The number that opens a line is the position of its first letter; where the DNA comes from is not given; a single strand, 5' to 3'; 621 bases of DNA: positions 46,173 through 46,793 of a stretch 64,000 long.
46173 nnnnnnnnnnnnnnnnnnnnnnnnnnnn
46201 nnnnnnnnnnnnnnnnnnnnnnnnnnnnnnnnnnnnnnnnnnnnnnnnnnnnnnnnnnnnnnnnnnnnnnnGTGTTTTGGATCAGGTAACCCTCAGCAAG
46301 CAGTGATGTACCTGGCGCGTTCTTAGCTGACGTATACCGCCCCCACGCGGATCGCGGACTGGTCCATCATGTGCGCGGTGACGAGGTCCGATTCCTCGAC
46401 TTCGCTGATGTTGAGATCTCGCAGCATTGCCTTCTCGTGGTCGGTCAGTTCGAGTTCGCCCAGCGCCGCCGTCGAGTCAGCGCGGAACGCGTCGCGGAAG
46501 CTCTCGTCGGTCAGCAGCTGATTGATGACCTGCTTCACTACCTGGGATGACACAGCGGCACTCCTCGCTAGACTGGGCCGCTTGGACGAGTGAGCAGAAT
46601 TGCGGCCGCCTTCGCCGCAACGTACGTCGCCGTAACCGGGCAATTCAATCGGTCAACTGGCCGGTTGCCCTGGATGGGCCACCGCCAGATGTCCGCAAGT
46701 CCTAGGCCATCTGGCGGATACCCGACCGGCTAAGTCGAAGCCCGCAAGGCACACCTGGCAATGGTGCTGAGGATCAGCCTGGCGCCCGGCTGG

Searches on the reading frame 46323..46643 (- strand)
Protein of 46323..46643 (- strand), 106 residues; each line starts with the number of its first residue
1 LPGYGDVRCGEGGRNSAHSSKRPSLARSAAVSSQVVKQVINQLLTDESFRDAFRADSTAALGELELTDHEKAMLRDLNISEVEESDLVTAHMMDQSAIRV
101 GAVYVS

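Call 30: search_protein_families(library=ncbifam, proteins=[window:46323-46643:-], max_evalue=0.01)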
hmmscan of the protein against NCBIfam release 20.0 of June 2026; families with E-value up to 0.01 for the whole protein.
window:46323-46643:- (106 aa): 2 families
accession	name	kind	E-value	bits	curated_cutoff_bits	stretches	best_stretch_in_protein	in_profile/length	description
NF038399.1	NH_RiPP_Os17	domain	4.6e-10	39.5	40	1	35-83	2-52/63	Os1348 family NHLP clan protein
TIGR04509.1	mod_pep_NH_fam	subfamily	9.2e-07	28.8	34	1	32-69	3-39/87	NHLP-related RiPP peptide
